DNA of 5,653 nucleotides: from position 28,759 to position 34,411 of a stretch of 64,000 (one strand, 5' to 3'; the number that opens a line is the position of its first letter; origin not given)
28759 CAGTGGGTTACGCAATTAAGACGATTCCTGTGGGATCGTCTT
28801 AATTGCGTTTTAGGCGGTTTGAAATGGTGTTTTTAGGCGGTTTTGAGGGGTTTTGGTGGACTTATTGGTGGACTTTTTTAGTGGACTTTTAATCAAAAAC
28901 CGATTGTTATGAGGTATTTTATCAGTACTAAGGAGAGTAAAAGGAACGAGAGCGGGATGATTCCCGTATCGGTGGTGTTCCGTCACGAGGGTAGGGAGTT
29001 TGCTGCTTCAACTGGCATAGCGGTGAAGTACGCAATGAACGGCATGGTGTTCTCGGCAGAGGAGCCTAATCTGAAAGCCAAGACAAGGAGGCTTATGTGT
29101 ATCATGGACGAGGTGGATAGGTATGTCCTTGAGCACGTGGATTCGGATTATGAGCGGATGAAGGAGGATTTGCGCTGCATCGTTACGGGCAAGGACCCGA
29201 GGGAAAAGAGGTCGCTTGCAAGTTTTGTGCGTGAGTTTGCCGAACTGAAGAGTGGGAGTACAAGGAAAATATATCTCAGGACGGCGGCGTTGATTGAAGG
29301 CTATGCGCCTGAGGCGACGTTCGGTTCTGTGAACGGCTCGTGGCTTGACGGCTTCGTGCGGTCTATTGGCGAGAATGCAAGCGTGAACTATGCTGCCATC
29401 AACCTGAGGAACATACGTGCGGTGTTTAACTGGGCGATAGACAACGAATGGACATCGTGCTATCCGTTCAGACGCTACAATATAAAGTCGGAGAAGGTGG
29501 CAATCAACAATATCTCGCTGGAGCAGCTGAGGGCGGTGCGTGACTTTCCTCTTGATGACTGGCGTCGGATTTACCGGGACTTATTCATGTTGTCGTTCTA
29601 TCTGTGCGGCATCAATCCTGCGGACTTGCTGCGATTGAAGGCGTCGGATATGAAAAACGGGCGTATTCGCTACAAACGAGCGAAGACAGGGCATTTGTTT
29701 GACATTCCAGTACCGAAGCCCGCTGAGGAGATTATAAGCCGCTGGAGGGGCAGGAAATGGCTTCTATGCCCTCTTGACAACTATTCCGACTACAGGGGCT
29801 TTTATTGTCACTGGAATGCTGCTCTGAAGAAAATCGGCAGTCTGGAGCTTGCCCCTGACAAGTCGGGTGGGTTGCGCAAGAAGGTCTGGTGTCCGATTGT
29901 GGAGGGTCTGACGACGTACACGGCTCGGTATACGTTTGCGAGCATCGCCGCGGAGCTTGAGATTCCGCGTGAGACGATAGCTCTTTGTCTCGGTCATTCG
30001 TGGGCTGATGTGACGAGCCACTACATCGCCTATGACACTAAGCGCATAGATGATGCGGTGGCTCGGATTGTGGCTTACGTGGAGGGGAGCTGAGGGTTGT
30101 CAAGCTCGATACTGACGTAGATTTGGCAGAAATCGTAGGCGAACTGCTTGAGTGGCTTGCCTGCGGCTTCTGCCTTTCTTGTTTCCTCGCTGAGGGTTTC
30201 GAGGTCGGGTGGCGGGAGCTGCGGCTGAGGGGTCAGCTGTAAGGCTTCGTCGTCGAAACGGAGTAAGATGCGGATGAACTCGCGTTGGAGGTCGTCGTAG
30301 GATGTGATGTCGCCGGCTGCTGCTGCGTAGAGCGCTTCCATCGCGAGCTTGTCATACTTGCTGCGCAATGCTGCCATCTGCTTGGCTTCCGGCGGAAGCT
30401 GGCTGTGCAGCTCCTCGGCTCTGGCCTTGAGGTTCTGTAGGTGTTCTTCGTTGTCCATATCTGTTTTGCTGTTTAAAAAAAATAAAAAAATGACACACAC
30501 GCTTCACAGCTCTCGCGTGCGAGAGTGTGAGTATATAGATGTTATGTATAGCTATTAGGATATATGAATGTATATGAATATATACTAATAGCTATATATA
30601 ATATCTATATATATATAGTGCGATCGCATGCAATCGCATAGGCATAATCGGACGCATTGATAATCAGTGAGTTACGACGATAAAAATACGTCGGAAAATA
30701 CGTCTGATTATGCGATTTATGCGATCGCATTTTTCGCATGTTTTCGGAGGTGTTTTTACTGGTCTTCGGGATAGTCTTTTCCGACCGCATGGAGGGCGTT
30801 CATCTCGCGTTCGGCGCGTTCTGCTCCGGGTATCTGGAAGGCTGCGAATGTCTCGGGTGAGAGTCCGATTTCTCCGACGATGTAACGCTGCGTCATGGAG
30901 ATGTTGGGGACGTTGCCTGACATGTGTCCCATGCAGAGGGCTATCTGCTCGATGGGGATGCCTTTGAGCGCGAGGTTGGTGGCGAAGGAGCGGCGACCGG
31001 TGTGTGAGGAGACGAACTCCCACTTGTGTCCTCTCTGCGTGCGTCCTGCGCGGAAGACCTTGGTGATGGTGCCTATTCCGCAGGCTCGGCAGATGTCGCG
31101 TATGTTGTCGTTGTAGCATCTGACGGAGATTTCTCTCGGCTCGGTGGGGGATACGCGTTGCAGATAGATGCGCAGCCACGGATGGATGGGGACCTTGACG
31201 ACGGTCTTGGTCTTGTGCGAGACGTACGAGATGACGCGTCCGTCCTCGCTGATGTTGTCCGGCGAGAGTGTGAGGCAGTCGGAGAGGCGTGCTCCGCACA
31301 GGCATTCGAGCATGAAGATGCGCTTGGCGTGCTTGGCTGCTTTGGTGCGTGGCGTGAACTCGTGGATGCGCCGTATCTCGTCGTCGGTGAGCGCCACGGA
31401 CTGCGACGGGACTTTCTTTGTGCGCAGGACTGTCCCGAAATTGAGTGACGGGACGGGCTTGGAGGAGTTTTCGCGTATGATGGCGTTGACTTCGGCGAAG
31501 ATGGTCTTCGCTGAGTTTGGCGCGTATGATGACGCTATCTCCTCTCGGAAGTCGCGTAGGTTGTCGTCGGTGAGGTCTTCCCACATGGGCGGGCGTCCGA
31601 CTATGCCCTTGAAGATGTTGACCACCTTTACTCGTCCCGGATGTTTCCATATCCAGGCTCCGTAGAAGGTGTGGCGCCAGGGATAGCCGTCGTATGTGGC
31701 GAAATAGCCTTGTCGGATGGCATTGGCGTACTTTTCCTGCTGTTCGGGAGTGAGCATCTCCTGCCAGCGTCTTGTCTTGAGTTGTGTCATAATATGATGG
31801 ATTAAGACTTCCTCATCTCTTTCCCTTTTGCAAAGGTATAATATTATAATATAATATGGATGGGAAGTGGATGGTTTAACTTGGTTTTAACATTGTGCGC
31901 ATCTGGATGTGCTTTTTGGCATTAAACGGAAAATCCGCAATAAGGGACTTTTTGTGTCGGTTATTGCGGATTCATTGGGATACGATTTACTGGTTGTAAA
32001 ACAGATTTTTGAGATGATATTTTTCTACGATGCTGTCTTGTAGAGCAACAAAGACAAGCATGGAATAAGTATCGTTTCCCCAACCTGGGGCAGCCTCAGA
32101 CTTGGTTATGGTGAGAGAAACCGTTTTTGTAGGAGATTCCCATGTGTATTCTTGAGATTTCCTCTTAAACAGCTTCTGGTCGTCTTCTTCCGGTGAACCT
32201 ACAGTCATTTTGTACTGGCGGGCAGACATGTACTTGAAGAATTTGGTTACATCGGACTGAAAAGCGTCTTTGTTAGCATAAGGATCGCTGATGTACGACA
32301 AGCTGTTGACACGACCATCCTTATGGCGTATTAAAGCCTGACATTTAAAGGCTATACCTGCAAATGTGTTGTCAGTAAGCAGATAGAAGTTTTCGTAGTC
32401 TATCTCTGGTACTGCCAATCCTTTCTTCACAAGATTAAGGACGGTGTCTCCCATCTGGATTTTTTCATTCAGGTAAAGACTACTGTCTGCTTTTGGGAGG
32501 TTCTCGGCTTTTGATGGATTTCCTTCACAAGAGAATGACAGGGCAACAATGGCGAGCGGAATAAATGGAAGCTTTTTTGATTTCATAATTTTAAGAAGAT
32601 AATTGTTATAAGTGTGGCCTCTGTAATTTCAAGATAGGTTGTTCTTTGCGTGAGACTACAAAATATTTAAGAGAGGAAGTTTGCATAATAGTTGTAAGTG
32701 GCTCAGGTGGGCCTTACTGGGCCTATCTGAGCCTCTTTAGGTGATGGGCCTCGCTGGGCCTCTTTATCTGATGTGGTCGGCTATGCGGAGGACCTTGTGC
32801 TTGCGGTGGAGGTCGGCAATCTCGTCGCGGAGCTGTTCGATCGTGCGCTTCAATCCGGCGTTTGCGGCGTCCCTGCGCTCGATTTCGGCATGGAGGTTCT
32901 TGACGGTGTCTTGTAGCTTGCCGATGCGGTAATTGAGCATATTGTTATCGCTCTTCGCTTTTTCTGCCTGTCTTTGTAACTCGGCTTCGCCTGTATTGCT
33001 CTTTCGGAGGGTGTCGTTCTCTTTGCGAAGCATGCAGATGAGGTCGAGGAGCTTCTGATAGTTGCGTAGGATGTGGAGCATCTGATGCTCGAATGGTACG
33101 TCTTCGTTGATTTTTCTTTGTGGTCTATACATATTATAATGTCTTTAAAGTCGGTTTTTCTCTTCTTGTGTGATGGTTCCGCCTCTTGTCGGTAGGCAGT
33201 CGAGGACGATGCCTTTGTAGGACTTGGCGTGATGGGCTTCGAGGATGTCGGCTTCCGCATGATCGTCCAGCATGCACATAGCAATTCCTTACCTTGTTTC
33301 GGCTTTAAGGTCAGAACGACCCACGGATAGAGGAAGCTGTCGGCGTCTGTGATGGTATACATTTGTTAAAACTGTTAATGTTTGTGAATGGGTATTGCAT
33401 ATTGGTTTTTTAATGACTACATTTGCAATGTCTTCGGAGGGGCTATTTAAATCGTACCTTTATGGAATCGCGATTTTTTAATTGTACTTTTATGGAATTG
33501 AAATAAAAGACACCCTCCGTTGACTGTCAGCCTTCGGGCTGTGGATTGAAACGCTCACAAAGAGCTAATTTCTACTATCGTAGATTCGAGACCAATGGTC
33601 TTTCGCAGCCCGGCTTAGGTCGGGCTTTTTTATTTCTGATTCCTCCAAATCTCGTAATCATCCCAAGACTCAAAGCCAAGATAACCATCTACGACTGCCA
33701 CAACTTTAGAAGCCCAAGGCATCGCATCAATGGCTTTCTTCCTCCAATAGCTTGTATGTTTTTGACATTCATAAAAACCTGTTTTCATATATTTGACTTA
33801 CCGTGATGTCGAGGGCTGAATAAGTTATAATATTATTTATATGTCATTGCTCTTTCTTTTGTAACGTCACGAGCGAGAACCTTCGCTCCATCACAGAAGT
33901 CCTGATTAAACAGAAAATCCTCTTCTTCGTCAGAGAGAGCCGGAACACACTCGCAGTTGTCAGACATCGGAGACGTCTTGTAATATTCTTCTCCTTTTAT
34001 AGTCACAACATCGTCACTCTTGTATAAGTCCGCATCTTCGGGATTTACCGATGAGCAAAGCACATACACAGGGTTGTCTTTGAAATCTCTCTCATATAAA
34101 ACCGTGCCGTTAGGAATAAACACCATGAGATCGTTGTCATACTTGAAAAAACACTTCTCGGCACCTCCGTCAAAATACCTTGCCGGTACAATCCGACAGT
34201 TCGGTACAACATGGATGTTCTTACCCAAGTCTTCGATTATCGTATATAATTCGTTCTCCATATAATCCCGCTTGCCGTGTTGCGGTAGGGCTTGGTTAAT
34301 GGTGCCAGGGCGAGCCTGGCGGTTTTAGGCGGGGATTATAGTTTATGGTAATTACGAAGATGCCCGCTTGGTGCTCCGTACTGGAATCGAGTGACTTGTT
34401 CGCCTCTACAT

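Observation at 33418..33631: Spacer-less tandem array of four CRISPR-repeat look-alikes from three CRISPR types on one small transcript (candidate multivalent RNA anti-CRISPR)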

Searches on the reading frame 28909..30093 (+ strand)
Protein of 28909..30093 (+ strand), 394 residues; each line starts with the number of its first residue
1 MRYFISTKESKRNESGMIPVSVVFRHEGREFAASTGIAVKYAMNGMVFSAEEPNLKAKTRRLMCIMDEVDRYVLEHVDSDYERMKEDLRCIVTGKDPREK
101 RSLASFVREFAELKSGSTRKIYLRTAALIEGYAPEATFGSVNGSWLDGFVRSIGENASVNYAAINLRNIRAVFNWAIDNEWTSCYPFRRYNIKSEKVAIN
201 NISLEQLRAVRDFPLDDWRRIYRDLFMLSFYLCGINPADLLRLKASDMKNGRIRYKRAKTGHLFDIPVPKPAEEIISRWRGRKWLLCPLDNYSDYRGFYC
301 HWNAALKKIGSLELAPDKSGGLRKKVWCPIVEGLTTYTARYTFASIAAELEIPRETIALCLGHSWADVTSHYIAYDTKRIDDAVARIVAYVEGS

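Call 66: search_protein_families(library=phrogs, proteins=[window:28909-30093:+], max_evalue=0.00001)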
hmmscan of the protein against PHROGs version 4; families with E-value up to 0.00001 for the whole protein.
window:28909-30093:+ (394 aa): 2 families
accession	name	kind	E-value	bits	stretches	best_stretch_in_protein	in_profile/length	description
phrog_1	-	integration and excision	4.1e-27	96.7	1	94-392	158-452/611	integrase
phrog_216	-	integration and excision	2.3e-15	57.5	1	167-388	20-237/301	integrase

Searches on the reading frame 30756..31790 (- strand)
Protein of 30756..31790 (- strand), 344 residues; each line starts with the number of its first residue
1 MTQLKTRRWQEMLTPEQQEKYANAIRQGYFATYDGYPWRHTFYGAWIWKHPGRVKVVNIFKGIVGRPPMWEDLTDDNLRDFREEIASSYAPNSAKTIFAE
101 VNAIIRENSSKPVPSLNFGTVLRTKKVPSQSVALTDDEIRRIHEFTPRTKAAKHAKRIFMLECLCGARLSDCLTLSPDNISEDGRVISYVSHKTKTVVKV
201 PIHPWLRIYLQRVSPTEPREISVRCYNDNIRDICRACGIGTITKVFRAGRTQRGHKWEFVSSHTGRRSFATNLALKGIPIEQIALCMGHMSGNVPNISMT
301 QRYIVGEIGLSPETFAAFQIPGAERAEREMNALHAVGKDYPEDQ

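Call 76: search_protein_families(library=pfam, proteins=[window:30756-31790:-], max_evalue=0.0001)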
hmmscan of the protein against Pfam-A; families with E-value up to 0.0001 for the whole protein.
window:30756-31790:- (344 aa): 1 family
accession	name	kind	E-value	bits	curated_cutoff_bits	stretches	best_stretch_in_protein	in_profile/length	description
PF00589.27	Phage_integrase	-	1.1e-12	48.5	27.1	1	134-304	3-166/172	Phage integrase family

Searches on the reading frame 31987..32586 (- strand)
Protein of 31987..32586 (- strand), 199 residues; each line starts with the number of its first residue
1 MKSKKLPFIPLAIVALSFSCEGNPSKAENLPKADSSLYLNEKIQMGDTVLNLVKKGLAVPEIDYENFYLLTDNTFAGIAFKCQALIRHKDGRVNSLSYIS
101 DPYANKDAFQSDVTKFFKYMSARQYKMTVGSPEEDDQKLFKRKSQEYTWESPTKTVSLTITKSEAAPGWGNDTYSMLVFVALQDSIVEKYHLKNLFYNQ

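Call 19: search_protein_families(library=phrogs, proteins=[window:31987-32586:-], max_evalue=0.01)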
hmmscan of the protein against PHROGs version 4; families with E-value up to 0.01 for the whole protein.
window:31987-32586:- (199 aa): 0 families

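Call 20: search_protein_families(library=pfam, proteins=[window:31987-32586:-], max_evalue=0.01)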
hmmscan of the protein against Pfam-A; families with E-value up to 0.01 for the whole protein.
window:31987-32586:- (199 aa): 1 family
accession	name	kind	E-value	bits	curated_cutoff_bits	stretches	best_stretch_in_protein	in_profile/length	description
PF03345.20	OST48_N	-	0.0036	17.1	36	1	107-147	9-49/246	OST48, N-terminal domain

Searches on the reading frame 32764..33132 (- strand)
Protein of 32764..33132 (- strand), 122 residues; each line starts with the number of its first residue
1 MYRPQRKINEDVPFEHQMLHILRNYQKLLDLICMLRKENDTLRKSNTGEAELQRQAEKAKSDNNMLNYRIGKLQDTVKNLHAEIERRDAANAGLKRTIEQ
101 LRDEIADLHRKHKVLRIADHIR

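Call 19: search_protein_families(library=phrogs, proteins=[window:32764-33132:-], max_evalue=0.01)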
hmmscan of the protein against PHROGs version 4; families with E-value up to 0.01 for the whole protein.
window:32764-33132:- (122 aa): 4 families
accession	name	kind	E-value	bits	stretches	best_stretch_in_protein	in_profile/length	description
phrog_3550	-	unknown function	0.00055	21.2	1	62-110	3-53/79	-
phrog_7303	-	unknown function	0.0073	17.4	1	62-114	2-54/80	-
phrog_2182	-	unknown function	0.009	17.2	0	21-89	37-102/105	-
phrog_5448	-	tail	0.0092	13.8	0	50-103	1104-1157/3103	tail length tape measure protein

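Call 20: search_protein_families(library=pfam, proteins=[window:32764-33132:-], max_evalue=0.01)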
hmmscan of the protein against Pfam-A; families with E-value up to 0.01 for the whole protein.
window:32764-33132:- (122 aa): 12 families
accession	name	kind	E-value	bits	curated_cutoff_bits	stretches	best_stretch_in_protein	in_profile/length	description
PF06005.17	ZapB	-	1.6e-06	28.9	31.5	2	25-73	13-65/71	Cell division protein ZapB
PF08614.16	ATG16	-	1.8e-05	25.5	33.7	1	50-109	109-164/200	Autophagy protein 16 (ATG16)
PF00170.26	bZIP_1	-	8.4e-05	23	27.6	0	75-111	26-62/64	bZIP transcription factor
PF04977.20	DivIC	-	0.00034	20.8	28.9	1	75-118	17-61/80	Septum formation initiator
PF13851.11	GAS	-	0.00035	20.5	32.3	1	26-116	22-112/200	Growth-arrest specific micro-tubule binding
PF14662.11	KASH_CCD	-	0.00066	20.2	43.3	1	22-109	52-143/191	Coiled-coil region of CCDC155 or KASH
PF11932.13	DUF3450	-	0.00089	19.1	32.6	1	39-111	15-87/241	Protein of unknown function (DUF3450)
PF05615.18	THOC7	-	0.00094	19.9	28.7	1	37-111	26-102/136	Tho complex subunit 7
PF10473.14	CENP-F_leu_zip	-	0.0015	19.1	34.5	1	24-113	18-104/140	Leucine-rich repeats of kinetochore protein Cenp-F/LEK1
PF16454.10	PI3K_P85_iSH2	-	0.0018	18.3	31.5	1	46-111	78-138/161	Phosphatidylinositol 3-kinase regulatory subunit P85 inter-SH2 domain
PF05377.16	FlaC_arch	-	0.0042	17.9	27.8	0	69-108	1-40/55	Flagella accessory protein C (FlaC)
PF04012.17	PspA_IM30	-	0.0068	16.5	33.9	0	68-117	91-140/220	PspA/IM30 family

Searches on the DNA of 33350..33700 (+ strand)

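Call 8: search_dna_similar(query=window:33380-33650:+, collection=phages, mode=distant)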
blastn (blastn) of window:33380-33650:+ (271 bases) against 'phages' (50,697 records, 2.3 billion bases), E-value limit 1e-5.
No match.

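Call 24: search_rna_families(source=window, start=33350, end=33700, threshold=evalue, max_evalue=10, show_alignments=6)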
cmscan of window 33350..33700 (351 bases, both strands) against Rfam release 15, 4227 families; matches with E-value up to 10: 11.
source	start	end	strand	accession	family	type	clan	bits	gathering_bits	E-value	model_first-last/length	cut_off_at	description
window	33518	33631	+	RF02766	Ysr49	Gene; sRNA;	-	17.8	95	0.35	1-124/124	no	Yersinia sRNA 49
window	33613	33685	+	RF01839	eeev_FSE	Cis-reg; frameshift_element;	-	17.6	80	0.45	1-73/73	no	eastern equine encephalitis ribosomal frameshift element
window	33515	33633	+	RF00513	Trp_leader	Cis-reg; leader;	-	17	41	0.67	1-100/100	no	Tryptophan operon leader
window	33529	33634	+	RF01772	rnk_pseudo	Cis-reg; leader;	-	16.6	55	2.2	1-108/108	no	Pseudomonas rnk leader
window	33571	33634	+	RF02869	ncS025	Gene; sRNA;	-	14.8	46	3.2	1-85/85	no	Burkholderia sRNA 25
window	33571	33633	+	RF02837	anti-hemB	Gene; sRNA;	-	14.6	49.5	0.61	1-81/81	no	Burkholderia RNA 7 (anti-hemB)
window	33403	33470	+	RF00342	snoZ40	Gene; snRNA; snoRNA; CD-box;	-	14.6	50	4.7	1-73/73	no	Small nucleolar RNA Z40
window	33565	33641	+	RF00519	suhB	Gene; sRNA;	CL00108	14.4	41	1.7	1-77/77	no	Makes More Granules Regulator RNA (mmgR)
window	33606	33694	-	RF02236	asX2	Gene; sRNA;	-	13.8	70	3.2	1-87/87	no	Xanthomonas sRNA asX2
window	33569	33633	+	RF02278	Betaproteobacteria_toxic_sRNA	Gene; sRNA;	-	13.6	50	3.6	1-64/64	no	Betaproteobacteria toxic small RNA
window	33507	33554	-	RF00630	P26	Gene;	-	11.6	36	8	1-66/66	no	Pseudomonas sRNA P26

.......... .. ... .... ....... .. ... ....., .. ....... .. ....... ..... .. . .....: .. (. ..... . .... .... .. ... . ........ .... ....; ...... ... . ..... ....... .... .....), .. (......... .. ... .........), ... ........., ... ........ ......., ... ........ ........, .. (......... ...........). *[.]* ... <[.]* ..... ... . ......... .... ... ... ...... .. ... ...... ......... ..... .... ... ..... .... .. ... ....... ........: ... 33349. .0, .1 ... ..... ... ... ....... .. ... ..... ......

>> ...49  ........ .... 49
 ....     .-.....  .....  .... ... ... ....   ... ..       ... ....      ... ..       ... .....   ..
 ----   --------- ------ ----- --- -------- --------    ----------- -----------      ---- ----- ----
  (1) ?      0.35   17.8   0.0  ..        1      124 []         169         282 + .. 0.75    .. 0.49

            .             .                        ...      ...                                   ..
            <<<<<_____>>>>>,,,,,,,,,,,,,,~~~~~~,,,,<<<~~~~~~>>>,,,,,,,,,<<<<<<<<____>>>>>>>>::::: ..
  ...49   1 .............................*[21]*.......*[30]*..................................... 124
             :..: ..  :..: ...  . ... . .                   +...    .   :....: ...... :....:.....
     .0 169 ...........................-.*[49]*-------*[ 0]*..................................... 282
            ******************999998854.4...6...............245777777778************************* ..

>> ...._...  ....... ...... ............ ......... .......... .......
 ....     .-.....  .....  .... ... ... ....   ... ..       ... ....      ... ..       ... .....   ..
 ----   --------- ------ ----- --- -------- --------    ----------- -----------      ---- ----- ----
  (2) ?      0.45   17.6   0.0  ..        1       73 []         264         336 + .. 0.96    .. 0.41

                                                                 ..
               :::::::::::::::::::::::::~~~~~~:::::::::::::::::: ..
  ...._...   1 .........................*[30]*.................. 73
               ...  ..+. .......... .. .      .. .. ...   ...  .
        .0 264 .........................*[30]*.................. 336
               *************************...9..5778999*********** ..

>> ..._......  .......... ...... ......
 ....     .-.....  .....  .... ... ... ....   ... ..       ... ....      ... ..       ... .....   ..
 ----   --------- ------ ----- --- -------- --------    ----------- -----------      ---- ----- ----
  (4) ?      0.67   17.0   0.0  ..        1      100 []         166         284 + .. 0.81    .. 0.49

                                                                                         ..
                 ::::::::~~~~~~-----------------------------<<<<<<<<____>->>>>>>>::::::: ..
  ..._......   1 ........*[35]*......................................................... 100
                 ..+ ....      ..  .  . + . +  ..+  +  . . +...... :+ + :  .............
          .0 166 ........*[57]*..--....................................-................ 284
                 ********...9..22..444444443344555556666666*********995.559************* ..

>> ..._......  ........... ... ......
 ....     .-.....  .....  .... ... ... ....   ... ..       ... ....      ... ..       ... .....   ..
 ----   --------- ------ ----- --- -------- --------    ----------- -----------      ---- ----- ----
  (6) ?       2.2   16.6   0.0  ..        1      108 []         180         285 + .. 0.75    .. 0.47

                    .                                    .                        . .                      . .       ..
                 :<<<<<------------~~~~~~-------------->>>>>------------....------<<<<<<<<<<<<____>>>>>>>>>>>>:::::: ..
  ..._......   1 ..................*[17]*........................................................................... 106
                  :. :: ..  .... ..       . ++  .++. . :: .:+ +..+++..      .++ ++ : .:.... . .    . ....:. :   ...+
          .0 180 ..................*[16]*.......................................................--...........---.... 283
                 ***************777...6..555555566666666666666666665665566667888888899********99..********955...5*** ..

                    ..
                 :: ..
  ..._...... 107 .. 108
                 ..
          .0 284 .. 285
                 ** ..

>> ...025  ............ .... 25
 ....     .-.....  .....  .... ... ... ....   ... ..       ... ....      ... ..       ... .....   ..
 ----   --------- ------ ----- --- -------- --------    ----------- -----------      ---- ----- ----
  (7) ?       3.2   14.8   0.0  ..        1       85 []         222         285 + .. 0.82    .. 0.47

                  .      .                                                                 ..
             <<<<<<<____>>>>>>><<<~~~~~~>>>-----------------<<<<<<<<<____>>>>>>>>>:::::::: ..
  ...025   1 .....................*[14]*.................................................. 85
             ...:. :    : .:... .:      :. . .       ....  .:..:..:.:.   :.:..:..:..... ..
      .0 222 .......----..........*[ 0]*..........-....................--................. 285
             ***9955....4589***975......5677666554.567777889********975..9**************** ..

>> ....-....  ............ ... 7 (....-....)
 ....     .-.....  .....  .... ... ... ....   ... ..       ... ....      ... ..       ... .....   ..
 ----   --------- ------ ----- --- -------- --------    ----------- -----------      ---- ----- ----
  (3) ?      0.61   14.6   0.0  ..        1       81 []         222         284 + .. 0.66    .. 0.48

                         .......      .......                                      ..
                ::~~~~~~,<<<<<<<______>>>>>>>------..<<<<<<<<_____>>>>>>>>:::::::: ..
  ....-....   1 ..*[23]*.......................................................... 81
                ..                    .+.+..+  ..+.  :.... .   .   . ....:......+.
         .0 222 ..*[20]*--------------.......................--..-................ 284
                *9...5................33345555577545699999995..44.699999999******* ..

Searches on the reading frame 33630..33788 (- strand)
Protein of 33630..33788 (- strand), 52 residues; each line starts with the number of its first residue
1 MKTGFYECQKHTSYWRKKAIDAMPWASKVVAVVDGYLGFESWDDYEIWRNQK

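Call 19: search_protein_families(library=phrogs, proteins=[window:33630-33788:-], max_evalue=0.01)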
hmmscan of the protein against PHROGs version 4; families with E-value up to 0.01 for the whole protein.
window:33630-33788:- (52 aa): 0 families

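Call 20: search_protein_families(library=pfam, proteins=[window:33630-33788:-], max_evalue=0.01)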
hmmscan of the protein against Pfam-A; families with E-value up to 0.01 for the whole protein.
window:33630-33788:- (52 aa): 0 families

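Call 58: search_solved_structures(query=window:33630-33788:-, max_evalue=1)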
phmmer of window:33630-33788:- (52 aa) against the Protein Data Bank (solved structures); distinct sequences matched with E-value up to 1: 1.
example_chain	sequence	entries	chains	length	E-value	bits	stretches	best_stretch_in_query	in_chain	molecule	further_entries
8pei_A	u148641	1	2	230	0.83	13.4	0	4-25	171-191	C21N/V127T form of the biphotochromic fluorescent protein SAASoti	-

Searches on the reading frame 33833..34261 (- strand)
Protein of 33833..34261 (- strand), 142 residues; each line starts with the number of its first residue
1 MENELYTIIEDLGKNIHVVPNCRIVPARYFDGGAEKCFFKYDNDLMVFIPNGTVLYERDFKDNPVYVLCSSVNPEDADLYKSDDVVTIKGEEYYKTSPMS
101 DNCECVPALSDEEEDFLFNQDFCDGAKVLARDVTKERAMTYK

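Call 19: search_protein_families(library=phrogs, proteins=[window:33833-34261:-], max_evalue=0.01)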
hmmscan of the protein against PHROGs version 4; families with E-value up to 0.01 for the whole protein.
window:33833-34261:- (142 aa): 0 families

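Call 20: search_protein_families(library=pfam, proteins=[window:33833-34261:-], max_evalue=0.01)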
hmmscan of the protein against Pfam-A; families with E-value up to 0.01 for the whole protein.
window:33833-34261:- (142 aa): 0 families

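Call 57: search_solved_structures(query=window:33833-34261:-, max_evalue=1)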
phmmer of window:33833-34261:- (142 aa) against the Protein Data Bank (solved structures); distinct sequences matched with E-value up to 1: 5.
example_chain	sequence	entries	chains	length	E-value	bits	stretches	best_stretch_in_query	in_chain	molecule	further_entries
5omm_C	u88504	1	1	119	0.15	15.2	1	51-86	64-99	Nanobody (VHH) Nano-14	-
8xld_B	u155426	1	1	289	0.17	15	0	52-94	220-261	Nanobody(Staygold-S2G10)-Nanobody(Staygold-S4F1)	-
8qz1_C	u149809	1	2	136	0.54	13.4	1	42-80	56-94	Nanobody 58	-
7nkt_BBB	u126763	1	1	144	0.79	12.9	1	49-94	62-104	neutralizing nanobody NM1226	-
7d30_A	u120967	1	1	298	0.84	12.8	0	52-81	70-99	sybody fusion of MR17-SR31 with a GS linker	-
